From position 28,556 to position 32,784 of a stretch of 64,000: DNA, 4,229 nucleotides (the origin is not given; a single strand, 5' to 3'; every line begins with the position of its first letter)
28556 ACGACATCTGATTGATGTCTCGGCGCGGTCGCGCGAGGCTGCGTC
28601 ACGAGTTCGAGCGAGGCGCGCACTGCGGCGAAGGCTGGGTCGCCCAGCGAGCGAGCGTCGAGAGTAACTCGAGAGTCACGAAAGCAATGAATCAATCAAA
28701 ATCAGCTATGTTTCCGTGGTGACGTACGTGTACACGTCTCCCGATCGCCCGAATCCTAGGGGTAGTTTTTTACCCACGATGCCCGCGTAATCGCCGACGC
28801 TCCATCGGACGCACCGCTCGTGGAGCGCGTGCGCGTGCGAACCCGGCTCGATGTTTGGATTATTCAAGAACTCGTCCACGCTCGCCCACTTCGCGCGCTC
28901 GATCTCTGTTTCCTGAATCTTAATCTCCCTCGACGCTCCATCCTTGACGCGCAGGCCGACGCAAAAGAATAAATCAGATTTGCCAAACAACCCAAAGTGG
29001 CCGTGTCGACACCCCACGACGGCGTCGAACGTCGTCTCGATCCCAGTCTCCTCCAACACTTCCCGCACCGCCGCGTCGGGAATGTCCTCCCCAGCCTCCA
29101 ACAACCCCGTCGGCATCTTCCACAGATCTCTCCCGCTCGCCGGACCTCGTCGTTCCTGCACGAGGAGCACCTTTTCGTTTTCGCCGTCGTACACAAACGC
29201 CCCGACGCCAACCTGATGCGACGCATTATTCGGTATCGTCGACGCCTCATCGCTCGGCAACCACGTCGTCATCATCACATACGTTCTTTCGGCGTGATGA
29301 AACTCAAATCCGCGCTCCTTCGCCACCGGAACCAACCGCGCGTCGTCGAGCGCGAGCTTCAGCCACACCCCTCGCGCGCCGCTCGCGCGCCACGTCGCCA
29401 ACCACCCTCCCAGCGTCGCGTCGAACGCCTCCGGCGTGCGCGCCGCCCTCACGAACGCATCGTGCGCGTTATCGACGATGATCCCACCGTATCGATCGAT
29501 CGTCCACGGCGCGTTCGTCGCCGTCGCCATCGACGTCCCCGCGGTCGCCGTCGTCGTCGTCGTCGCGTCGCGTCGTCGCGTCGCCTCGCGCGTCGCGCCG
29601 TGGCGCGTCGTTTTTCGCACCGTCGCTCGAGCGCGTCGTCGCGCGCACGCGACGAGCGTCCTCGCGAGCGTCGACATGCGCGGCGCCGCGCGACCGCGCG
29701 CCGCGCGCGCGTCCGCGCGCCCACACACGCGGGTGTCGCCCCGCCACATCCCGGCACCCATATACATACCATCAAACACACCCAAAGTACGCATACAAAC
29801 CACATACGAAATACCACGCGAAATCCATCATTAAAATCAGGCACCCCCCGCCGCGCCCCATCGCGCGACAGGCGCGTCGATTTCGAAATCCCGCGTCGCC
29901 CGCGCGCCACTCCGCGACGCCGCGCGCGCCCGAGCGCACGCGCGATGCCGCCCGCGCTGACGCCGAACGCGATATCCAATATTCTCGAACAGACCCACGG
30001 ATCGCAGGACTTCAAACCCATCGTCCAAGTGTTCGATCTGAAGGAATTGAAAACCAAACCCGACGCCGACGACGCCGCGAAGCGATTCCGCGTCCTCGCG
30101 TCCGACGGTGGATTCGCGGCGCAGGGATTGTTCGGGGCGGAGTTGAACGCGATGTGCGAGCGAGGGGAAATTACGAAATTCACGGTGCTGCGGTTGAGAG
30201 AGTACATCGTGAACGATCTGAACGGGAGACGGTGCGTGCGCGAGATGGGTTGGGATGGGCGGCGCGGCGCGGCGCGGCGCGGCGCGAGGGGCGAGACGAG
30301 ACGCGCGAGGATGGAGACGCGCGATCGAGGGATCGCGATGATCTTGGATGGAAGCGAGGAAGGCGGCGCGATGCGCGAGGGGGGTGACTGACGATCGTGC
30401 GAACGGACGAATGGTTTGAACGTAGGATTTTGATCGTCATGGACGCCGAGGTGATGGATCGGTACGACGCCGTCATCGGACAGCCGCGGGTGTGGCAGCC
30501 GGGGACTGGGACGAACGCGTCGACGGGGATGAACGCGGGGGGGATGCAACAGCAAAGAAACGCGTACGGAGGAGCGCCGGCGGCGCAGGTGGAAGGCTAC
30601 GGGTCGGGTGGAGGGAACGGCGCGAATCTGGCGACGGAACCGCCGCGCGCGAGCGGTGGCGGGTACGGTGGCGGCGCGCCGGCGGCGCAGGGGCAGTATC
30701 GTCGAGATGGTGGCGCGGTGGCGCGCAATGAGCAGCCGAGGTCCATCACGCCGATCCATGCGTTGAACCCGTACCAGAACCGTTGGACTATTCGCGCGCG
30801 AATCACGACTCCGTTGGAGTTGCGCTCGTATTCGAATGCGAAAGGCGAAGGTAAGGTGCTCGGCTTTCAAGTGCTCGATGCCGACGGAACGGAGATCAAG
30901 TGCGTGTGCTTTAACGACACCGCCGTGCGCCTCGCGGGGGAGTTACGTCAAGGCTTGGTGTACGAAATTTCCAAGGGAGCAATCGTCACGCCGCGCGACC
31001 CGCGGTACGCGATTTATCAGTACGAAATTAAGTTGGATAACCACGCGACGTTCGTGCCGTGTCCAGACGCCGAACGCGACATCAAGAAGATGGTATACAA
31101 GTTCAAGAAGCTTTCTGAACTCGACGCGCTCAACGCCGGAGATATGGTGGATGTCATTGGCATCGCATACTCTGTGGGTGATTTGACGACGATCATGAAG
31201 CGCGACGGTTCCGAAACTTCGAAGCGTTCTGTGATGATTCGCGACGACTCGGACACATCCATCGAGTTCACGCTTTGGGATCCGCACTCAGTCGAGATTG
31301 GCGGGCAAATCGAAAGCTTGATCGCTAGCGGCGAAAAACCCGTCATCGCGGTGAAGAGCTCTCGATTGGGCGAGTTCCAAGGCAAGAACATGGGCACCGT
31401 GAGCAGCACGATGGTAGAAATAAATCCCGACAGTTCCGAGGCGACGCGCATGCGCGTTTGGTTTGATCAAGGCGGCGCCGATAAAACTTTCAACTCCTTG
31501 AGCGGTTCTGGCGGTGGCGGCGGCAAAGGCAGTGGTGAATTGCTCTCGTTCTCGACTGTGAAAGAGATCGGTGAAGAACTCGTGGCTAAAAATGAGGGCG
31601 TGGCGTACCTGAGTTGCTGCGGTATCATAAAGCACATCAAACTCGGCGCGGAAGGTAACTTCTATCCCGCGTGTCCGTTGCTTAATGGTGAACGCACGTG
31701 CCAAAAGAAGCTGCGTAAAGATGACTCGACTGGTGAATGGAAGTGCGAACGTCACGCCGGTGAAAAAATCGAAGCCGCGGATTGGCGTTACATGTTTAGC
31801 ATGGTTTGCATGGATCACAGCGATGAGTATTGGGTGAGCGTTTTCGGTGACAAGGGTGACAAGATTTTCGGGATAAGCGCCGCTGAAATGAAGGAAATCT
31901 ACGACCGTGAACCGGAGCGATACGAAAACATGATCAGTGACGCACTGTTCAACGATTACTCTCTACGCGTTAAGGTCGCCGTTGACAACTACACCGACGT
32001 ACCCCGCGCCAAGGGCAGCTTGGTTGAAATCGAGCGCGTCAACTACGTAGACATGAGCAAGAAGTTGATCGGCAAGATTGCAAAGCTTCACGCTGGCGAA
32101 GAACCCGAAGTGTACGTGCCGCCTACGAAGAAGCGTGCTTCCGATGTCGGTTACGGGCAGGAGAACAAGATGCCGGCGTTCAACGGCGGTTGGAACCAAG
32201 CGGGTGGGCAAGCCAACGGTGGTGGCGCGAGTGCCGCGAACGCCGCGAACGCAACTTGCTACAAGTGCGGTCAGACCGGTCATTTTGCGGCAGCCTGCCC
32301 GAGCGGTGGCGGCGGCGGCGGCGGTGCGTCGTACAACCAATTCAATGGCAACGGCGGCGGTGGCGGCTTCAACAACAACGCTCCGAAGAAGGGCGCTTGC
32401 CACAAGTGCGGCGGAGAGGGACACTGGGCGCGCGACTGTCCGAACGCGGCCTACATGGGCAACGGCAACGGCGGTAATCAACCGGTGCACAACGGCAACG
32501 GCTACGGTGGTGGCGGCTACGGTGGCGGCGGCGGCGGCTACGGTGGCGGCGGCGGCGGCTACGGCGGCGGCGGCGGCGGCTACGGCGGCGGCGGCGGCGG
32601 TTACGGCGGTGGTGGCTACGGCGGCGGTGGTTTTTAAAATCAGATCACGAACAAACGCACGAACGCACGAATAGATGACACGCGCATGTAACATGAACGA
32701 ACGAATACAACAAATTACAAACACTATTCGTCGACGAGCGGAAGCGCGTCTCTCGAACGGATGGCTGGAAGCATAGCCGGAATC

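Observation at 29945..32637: RPA1 with an N-terminal-domain exon, a 194-nt intron, and an unusual tail of two CCHC zinc knuckles plus a (GGGGGGY)n repeat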

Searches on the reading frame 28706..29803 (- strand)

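Call 48: search_protein_families(library=pfam, proteins=[window:28706-29803:-], max_evalue=0.001)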
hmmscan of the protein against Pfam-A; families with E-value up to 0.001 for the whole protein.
window:28706-29803:- (365 aa): 2 families
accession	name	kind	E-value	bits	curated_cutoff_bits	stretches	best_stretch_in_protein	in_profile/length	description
PF18290.7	Nudix_hydro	-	2.7e-24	85.4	26.5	1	101-182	4-80/80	Nudix hydrolase domain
PF00293.34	NUDIX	-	1.3e-21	77.4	21.1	1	196-319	2-124/134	NUDIX domain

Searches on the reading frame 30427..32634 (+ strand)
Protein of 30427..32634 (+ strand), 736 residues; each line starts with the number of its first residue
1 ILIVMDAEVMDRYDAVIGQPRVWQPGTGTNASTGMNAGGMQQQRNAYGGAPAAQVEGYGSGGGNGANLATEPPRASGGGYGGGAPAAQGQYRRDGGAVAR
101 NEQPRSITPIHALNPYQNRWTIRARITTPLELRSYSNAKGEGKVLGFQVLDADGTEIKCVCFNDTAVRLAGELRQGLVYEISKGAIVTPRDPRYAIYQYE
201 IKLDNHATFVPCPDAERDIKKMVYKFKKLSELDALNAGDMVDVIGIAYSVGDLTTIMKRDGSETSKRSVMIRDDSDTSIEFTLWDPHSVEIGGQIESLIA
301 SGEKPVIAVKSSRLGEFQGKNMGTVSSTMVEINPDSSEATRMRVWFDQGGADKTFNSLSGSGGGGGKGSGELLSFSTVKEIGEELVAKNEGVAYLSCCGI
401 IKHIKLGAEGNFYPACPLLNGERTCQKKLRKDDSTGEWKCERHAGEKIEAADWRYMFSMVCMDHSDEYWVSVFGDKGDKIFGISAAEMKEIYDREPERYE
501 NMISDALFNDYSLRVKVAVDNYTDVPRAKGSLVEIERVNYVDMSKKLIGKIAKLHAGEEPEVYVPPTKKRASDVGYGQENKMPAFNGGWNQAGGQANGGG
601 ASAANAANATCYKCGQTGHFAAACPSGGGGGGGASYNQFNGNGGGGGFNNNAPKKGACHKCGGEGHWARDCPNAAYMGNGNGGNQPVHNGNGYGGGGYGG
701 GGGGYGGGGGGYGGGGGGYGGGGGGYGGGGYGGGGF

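Call 46: predict_structure(alignment_id=A2)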
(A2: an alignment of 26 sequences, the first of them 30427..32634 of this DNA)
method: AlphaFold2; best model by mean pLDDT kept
length: 736 residues; sequences in the alignment: 26
mean_pLDDT: 71.1   pTM: 0.42
mean pLDDT of the five models: 71.1, 70.2, 68.9, 68.7, 68.5
residues with pLDDT >= 90: 311; 70-90: 168; 50-70: 25; < 50: 232
segments of 3 or more residues with pLDDT < 50: 1-8, 11-13, 15-17, 19-22, 24-98, 361-369, 567-608, 628-655, 677-736
pLDDT, mean of each block of 10 residues (from residue 1): 42 47 41 29 32 29 30 37 35 44 81 89 94 88 94 95 95 95 92 86 94 94 93 91 94 85 89 93 93 92 92 86 90 93 88 78 39 88 89 90 92 93 88 91 90 95 95 93 95 95 94 93 89 91 80 79 50 29 29 30 41 81 62 30 28 57 78 53 36 30 31 30 35 37
secondary structure, 60 per line:
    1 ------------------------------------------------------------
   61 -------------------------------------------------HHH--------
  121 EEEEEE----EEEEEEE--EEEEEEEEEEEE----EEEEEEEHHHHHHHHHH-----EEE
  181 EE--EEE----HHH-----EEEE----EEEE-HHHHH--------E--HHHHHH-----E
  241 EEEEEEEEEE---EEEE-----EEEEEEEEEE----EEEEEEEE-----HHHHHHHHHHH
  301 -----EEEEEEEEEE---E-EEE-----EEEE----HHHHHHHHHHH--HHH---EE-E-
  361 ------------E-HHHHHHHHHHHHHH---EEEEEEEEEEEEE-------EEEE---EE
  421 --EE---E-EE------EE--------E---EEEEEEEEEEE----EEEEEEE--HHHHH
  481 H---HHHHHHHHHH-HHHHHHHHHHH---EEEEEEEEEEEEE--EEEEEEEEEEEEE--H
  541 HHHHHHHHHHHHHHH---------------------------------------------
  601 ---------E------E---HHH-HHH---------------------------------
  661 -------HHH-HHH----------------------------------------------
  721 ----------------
elements in order (helices of 4 or more, strands of 3 or more residues): E121-126 E131-137 E140-151 E156-162 H163-172 E178-182 E185-187 E200-203 E208-211 H213-217 H229-234 E240-250 E254-257 E263-272 E277-284 H290-300 E306-315 E321-323 E329-332 H337-347 H375-388 E392-404 E412-415 E452-462 E467-473 H476-481 H485-494 H496-506 E510-522 E525-537 H540-555

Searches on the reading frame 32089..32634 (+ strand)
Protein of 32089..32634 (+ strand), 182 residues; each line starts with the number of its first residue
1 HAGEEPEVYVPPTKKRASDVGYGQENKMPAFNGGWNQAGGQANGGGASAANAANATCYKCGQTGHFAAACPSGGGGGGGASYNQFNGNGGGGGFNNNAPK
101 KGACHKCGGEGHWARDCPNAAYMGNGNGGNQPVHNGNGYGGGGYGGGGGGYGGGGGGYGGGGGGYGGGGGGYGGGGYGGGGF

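Call 33: search_solved_structures(query=window:32089-32634:+, max_evalue=1, show_alignments=2)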
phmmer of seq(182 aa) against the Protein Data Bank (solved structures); distinct sequences matched with E-value up to 1: 32.
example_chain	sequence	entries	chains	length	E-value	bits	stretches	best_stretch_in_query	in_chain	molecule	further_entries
5i1r_A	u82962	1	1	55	0.0011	22.2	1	96-119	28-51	Nucleocapsid protein p7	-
1f6u_A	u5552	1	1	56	0.002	21.4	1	95-119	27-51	HIV-1 NUCLEOCAPSID PROTEIN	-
2mpj_A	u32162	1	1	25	0.0022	21.3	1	103-120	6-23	RECQL4-helicase-like protein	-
1a1t_A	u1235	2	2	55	0.0025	21.1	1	96-119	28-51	NUCLEOCAPSID PROTEIN | HIV-1 NUCLEOCAPSID PROTEIN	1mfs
2m3z_A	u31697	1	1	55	0.0025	21.1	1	96-119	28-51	NUCLEOCAPSID PROTEIN P7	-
1q3y_A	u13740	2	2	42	0.0028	20.9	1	87-118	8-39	GAG protein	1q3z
1aaf_A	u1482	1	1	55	0.0029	20.9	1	96-119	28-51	HIV-1 NUCLEOCAPSID PROTEIN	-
2l4l_A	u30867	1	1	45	0.0034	20.7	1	96-119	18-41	HIV-1 nucleocapsid protein NCp7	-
2ec7_A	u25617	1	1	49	0.0035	20.6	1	56-73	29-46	Gag polyprotein (Pr55Gag)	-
2exf_A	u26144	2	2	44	0.0046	20.2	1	96-119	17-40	Nucleocapsid protein* (NC*) | HIV-1 nucleocapsid protein NCp7(12-55)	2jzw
1bj6_A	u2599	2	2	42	0.0049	20.1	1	96-118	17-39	NUCLEOCAPSID PROTEIN 7 | GAG POLYPROTEIN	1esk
2bl6_A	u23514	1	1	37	0.0054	20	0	55-71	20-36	NUCLEOCAPSID PROTEIN P11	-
2e1x_A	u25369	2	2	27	0.011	18.9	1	55-73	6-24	Gag-Pol polyprotein (Pr160Gag-Pol) | GAG-POL POLYPROTEIN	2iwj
2ysa_A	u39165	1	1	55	0.017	18.4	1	51-75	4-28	Retinoblastoma-binding protein 6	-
6urg_C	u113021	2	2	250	0.019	18.2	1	44-73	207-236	Cleavage and polyadenylation specificity factor subunit 4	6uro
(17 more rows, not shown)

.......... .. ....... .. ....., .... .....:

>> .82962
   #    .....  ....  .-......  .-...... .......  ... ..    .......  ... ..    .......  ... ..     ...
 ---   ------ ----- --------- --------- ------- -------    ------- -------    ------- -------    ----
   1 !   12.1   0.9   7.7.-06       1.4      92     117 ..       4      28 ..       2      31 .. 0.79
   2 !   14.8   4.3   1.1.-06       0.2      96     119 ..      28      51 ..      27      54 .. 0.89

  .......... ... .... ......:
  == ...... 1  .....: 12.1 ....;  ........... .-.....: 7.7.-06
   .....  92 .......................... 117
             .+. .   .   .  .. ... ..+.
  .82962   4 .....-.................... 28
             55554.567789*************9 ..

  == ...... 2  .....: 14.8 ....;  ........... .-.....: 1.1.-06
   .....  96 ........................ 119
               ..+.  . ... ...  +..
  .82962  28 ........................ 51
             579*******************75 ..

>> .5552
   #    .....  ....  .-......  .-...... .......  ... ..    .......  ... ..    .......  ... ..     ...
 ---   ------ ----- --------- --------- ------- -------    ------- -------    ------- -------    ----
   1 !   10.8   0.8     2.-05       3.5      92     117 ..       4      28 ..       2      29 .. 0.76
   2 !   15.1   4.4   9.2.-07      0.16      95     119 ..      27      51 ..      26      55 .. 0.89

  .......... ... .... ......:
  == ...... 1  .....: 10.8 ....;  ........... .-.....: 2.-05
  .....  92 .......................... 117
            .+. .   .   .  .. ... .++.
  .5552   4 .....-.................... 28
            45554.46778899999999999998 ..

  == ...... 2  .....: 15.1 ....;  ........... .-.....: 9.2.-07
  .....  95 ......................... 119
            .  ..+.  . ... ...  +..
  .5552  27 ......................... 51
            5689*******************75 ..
